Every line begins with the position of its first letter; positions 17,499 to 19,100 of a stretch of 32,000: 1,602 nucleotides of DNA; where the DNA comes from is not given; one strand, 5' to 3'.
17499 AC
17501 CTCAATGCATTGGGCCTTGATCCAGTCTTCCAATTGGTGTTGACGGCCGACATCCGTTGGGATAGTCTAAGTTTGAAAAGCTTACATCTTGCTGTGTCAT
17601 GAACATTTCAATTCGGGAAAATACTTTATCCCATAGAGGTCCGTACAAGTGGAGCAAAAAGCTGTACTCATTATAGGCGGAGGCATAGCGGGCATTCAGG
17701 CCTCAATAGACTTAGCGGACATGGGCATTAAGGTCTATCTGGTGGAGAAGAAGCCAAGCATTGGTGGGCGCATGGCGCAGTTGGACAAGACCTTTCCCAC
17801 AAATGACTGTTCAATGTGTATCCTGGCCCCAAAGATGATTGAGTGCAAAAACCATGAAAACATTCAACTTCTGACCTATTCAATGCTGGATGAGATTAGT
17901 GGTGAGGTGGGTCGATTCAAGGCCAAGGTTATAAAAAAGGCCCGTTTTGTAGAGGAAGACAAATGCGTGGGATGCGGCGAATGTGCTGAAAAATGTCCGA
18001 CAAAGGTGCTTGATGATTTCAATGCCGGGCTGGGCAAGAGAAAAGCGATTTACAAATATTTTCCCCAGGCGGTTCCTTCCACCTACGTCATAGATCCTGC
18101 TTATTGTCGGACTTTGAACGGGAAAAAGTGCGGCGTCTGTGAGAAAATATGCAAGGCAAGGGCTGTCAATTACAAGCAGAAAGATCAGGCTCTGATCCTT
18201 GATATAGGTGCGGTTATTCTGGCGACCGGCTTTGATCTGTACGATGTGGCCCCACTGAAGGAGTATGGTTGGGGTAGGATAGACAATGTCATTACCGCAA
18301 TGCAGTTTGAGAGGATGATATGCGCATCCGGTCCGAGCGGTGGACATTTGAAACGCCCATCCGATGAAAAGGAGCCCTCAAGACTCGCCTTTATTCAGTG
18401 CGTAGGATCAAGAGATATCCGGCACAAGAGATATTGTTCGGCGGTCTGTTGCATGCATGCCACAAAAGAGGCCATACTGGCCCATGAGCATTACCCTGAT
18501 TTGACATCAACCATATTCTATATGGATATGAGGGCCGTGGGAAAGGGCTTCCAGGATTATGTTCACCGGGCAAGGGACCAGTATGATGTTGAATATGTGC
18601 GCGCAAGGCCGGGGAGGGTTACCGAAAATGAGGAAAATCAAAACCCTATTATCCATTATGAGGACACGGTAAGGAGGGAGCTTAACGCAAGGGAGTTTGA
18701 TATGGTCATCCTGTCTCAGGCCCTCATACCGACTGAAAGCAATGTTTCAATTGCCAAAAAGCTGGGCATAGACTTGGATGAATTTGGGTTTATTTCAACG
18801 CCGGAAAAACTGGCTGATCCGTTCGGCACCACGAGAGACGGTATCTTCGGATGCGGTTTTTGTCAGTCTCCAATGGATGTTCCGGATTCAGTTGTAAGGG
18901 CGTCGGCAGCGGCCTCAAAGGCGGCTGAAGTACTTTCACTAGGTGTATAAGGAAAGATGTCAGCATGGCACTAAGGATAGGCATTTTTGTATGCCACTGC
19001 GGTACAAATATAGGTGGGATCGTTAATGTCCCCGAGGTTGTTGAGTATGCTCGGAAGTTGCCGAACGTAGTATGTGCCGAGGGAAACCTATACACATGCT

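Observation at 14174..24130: MetFV plus two HdrA-like flavoproteins, an HdrC-like protein, an AOR-family enzyme and a polyferredoxin, with no HdrB or MvhD: candidate new bifurcating or BamB-like module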

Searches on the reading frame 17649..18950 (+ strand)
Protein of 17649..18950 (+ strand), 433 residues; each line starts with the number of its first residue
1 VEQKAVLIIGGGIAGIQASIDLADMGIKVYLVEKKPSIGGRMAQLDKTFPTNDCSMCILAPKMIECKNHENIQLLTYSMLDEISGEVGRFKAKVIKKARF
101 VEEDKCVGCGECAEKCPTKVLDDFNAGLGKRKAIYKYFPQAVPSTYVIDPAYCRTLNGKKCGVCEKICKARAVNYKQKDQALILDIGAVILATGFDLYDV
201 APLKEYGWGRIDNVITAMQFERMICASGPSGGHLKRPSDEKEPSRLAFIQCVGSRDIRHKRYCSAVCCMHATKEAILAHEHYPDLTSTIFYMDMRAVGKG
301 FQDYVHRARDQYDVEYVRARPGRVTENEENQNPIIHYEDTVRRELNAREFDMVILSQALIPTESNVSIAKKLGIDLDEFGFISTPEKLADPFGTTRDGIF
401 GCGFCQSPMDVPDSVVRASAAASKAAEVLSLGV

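Call 4: search_protein_families(library=pfam, proteins=[window:17649-18950:+], max_evalue=0.01)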
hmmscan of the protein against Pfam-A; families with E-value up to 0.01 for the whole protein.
window:17649-18950:+ (433 aa): 20 families
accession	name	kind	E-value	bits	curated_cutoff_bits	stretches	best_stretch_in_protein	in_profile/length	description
PF07992.20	Pyr_redox_2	-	5e-10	39.7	26.1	1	5-68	2-54/291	Pyridine nucleotide-disulphide oxidoreductase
PF12831.13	FAD_oxidored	-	1.2e-08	35.1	27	1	6-43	2-39/416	FAD dependent oxidoreductase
PF00037.32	Fer4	-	1.5e-06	28.2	21.1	1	101-121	3-23/24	4Fe-4S binding domain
PF13450.12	NAD_binding_8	-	2.1e-06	28.3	21.9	1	8-44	1-37/68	NAD(P)-binding Rossmann-like domain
PF00890.30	FAD_binding_2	-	7.6e-06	25.8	20.4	1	6-41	2-37/414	FAD binding domain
PF01134.28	GIDA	-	3.1e-05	23.7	22.1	1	6-36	2-32/391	Glucose inhibited division protein A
PF12838.12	Fer4_7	-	3.3e-05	24.7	27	2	105-171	1-51/52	4Fe-4S dicluster domain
PF12837.12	Fer4_6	-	3.7e-05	23.9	25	1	101-120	4-23/24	4Fe-4S binding domain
PF25160.1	LdpA_Fe-S-bd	-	4.2e-05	23.7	27.6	1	95-123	18-45/49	LdpA Fe-S cluster-binding domain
PF01266.30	DAO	-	0.00013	22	27.9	1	6-39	2-35/353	FAD dependent oxidoreductase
PF00070.33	Pyr_redox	-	0.00021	22.2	22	1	6-41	2-36/82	Pyridine nucleotide-disulphide oxidoreductase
PF13484.11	Fer4_16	-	0.00022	22.4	30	1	105-168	1-63/66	4Fe-4S double cluster binding domain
PF12797.12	Fer4_2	-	0.00022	21.4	24.5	1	99-118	3-22/22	4Fe-4S binding domain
PF03486.20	HI0933_like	-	0.00027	20.9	50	1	5-42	2-39/244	HI0933-like protein Rossmann domain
PF01262.27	AlaDh_PNT_C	-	0.00033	20.6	23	1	5-56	30-78/214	Alanine dehydrogenase/PNT, C-terminal domain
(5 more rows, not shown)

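Call 7: search_protein_families(library=ncbifam, proteins=[window:17649-18950:+], max_evalue=0.001)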
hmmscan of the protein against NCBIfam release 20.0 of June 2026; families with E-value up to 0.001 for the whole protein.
window:17649-18950:+ (433 aa): 48 families (the best 25 are shown)
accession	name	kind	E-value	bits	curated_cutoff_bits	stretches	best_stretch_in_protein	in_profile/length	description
NF040770.1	hetero_SS_HdrA2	exception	1.3e-158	529.5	1100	1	3-432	139-563/777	CoB-CoM heterodisulfide reductase HdrA2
NF041778.1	hetero_SS_HdrA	equivalog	3.2e-130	435.3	1400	1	5-430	144-571/771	ferredoxin:CoB-CoM heterodisulfide reductase subunit HdrA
NF041891.1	hdrA_Methbact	equivalog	2.3e-122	409.7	1300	1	3-432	133-559/762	ferredoxin:CoB-CoM heterodisulfide reductase subunit HdrA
TIGR03467.1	HpnE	equivalog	4.1e-08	32.9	283.05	1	6-43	1-38/430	hydroxysqualene dehydroxylase HpnE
NF045637.1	carotdesatCrtDProt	equivalog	2e-07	29.9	580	1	6-47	1-42/485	1-hydroxycarotenoid 3,4-desaturase CrtD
NF009410.0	PRK12771.1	subfamily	2.2e-07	29.9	516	1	4-42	139-177/566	NAD(P)-binding protein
NF058655.1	CrtID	equivalog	6.6e-07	28.5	640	1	6-47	1-42/478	bifunctional phytoene desaturase/3,4-desaturase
NF005560.0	PRK07233.1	equivalog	8e-07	28.2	252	1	6-46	3-43/435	hypothetical protein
NF005313.0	PRK06847.1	subfamily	8.9e-07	28.2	372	1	3-37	4-38/375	hypothetical protein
TIGR02734.1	crtI_fam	subfamily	1.3e-06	27.4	238.1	1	6-48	1-43/504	phytoene desaturase family protein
TIGR01350.1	lipoamide_DH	equivalog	3.6e-06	26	408.8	1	6-40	4-37/461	dihydrolipoyl dehydrogenase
TIGR01292.1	TRX_reduct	equivalog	4.1e-06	25.8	343.45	0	3-54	141-192/300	thioredoxin-disulfide reductase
NF041087.1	bile_acid_BaiCD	equivalog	5.6e-06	24.7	825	1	2-44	379-421/642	bile acid Fe-S flavoenzyme BaiCD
TIGR01813.1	flavo_cyto_c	subfamily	1.3e-05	24.1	285.45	1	6-41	2-38/444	flavocytochrome c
NF009451.0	PRK12809.1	equivalog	1.3e-05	23.8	1154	0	4-42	311-349/639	formate-dependent uric acid utilization protein YgfT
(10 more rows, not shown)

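Call 9: search_solved_structures(query=window:17649-18950:+, max_evalue=0.00001)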
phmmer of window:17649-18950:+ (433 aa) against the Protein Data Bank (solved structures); distinct sequences matched with E-value up to 0.00001: 6.
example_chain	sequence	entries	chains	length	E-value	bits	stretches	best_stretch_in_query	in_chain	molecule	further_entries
5odc_A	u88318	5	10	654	3.1e-138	464.2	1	5-431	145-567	Heterodisulfide reductase, subunit A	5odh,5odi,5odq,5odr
8rvv_A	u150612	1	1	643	2.2e-130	438.3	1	6-427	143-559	H(2):CoB-CoM heterodisulfide,ferredoxin reductase subunit A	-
8rvu_a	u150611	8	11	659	2.4e-130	438.2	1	6-427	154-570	H(2):CoB-CoM heterodisulfide,ferredoxin reductase subunit A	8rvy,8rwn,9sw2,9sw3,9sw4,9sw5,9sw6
9sfi_A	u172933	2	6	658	1.2e-128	432.5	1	4-431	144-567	CoB--CoM heterodisulfide reductase iron-sulfur subunit A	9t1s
7bkb_A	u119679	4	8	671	4.9e-110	371.2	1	3-430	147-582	CoB--CoM heterodisulfide reductase iron-sulfur subunit A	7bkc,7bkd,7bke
6tjr_A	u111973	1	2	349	8e-43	149.8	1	182-426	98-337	Fumarate reductase/succinate dehydrogenase flavoprotein domain protein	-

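Call 54: search_solved_structures(query=window:17649-18950:+, max_evalue=1e-100, show_alignments=1)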
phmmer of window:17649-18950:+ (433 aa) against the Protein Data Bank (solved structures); distinct sequences matched with E-value up to 1e-100: 5.
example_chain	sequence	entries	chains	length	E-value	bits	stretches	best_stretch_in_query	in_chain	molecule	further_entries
5odc_A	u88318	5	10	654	3.1e-138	464.2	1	5-431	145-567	Heterodisulfide reductase, subunit A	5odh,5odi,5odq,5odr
8rvv_A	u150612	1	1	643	2.2e-130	438.3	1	6-427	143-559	H(2):CoB-CoM heterodisulfide,ferredoxin reductase subunit A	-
8rvu_a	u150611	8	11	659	2.4e-130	438.2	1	6-427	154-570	H(2):CoB-CoM heterodisulfide,ferredoxin reductase subunit A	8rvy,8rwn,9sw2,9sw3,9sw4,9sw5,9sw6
9sfi_A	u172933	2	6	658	1.2e-128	432.5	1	4-431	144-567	CoB--CoM heterodisulfide reductase iron-sulfur subunit A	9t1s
7bkb_A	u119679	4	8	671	4.9e-110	371.2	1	3-430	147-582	CoB--CoM heterodisulfide reductase iron-sulfur subunit A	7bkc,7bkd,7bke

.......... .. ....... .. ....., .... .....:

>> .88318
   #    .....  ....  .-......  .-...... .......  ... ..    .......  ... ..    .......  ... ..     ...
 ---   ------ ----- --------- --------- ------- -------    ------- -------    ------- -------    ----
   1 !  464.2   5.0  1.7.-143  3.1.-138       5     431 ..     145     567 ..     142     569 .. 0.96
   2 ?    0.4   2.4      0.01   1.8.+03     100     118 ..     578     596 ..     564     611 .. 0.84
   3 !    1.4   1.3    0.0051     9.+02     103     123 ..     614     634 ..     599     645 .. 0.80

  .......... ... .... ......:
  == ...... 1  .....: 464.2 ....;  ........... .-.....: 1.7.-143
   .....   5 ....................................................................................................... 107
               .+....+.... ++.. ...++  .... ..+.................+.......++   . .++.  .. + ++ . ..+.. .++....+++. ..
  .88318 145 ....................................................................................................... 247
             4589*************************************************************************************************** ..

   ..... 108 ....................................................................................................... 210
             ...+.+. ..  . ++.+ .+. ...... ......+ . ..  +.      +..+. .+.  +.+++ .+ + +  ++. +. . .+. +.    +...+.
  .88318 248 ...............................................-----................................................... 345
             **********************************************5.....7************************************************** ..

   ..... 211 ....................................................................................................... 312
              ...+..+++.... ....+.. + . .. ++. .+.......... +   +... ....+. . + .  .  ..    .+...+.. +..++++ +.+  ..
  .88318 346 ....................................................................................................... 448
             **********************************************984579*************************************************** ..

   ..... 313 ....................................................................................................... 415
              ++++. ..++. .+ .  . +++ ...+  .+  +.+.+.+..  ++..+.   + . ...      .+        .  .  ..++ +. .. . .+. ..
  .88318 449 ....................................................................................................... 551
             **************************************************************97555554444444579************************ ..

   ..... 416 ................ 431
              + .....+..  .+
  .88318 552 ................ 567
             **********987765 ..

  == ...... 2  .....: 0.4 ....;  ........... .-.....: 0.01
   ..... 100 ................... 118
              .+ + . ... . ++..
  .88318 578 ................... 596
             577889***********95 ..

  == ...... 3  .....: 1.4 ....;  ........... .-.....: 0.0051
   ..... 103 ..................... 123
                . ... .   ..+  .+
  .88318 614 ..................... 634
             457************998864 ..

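Call 58: find_related_loci(query=window:17649-18950:+, collection=metagenome_contigs, flank=9000)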
Query window:17649-18950:+ (433 aa) in metagenome_contigs; peptide patterns used: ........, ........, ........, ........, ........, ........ (x = any residue, [..] = any of these).
105 stretches matched a pattern; 51 encode a relative of the query (tblastn E <= 1e-3); 51 distinct loci.
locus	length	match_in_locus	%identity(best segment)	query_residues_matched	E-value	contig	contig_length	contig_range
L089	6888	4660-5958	97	1-433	0e+0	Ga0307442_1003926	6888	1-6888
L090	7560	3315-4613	97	1-433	0e+0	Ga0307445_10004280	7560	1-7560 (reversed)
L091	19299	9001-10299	97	1-433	0e+0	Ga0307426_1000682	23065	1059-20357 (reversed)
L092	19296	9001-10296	84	1-432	0e+0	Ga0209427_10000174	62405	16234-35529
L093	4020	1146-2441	84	1-432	0e+0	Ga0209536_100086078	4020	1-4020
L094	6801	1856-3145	83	1-430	0e+0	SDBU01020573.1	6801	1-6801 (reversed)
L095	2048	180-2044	78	1-430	0e+0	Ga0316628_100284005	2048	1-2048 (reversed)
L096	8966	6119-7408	77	1-430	0e+0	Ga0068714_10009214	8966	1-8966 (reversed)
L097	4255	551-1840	78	1-430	0e+0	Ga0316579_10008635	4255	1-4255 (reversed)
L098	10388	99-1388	80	1-430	0e+0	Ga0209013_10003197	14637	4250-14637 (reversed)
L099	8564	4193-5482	77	1-430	0e+0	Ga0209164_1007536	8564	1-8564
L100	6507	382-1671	77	1-430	0e+0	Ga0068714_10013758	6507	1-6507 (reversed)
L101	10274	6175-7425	79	1-417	0e+0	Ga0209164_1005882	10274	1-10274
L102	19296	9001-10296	79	1-432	0e+0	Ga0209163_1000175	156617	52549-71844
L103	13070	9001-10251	78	1-417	0e+0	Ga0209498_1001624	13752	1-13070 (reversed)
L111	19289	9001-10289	82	1-430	0e+0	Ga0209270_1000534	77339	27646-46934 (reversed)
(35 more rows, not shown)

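Call 62: search_protein_families(library=pfam, proteins=[L111:12644-13213:+, L111:13295-14362:+, L111:14402-15445:+, L111:15542-16384:+, L111:16757-17692:+, L111:7010-8203:-, L102:12767-13675:+, L102:15023-16216:+, L102:16244-17545:+, L102:5847-7073:+], max_evalue=0.00001)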
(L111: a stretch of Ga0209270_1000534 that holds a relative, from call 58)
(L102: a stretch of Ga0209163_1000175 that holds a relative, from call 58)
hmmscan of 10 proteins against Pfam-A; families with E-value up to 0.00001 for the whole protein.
L111:12644-13213:+ (189 aa): 0 families

L111:13295-14362:+ (355 aa): 3 families
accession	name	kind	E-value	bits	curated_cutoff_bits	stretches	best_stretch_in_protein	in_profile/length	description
PF13183.11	Fer4_8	-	2.2e-07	31.7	27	1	243-311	3-68/68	4Fe-4S dicluster domain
PF00037.32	Fer4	-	3.5e-07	30.2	21.1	0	296-311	7-22/24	4Fe-4S binding domain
PF13187.11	Fer4_9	-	7.6e-06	26.3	27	0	244-310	1-50/52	4Fe-4S dicluster domain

L111:14402-15445:+ (347 aa): 2 families
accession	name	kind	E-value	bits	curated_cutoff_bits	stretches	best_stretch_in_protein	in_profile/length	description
PF17179.9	Fer4_22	-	9.6e-34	116.6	27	1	242-335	2-95/95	4Fe-4S dicluster domain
PF00037.32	Fer4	-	6.8e-06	26.1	21.1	0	321-334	8-21/24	4Fe-4S binding domain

L111:15542-16384:+ (280 aa): 3 families
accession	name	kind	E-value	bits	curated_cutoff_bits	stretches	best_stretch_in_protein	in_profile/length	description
PF00175.26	NAD_binding_1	-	9.9e-16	58.8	22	1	118-223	2-108/109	Oxidoreductase NAD-binding domain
PF10418.14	DHODB_Fe-S_bind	-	1.1e-10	41.5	23.9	1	241-273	1-40/41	Iron-sulfur cluster binding domain of dihydroorotate dehydrogenase B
PF00970.30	FAD_binding_6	-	1.5e-06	28.9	21.1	1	26-105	14-99/99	Oxidoreductase FAD-binding domain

L111:16757-17692:+ (311 aa): 2 families
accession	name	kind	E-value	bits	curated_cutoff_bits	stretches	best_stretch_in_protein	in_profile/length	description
PF00941.27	FAD_binding_5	-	3.1e-45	154.5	27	1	18-184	2-166/170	FAD binding domain in molybdopterin dehydrogenase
PF03450.22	CO_deh_flav_C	-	3.2e-26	91.9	25.5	1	198-298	4-102/102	CO dehydrogenase flavoprotein C-terminal domain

L111:7010-8203:- (397 aa): 2 families
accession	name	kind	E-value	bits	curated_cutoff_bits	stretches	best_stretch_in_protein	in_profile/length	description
PF00155.27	Aminotran_1_2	-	7.6e-52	177.1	19.7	1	42-383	2-355/361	Aminotransferase class I and II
PF00266.25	Aminotran_5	-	4e-06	26.5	21.5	1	70-198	33-163/371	Aminotransferase class-V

L102:12767-13675:+ (302 aa): 0 families

L102:15023-16216:+ (397 aa): 2 families
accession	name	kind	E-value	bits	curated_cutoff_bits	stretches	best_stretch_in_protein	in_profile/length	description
PF13480.13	Acetyltransf_6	-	2.4e-16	60.6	22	1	196-326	4-136/143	Acetyltransferase (GNAT) domain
PF02388.22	FemAB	-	4.9e-10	39.3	24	1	269-343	303-380/406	FemAB family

L102:16244-17545:+ (433 aa): 1 family
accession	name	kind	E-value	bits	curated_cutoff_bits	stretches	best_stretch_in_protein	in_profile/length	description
PF01041.23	DegT_DnrJ_EryC1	-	1.3e-73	248.7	19.8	1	20-405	10-358/360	DegT/DnrJ/EryC1/StrS aminotransferase family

L102:5847-7073:+ (408 aa): 4 families
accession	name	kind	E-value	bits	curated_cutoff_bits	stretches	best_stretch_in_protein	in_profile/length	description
PF00158.32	Sigma54_activat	-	2.6e-63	213.1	20.2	1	106-271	1-167/168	Sigma-54 interaction domain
PF25601.1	AAA_lid_14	-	6e-27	93.7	27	1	277-357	1-81/87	AAA+ ATPase lid domain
PF14532.12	Sigma54_activ_2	-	6.5e-24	85.2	25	1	107-276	1-138/138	Sigma-54 interaction domain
PF02954.25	HTH_8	-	6.3e-15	55.1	22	1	369-405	6-42/42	Bacterial regulatory protein, Fis family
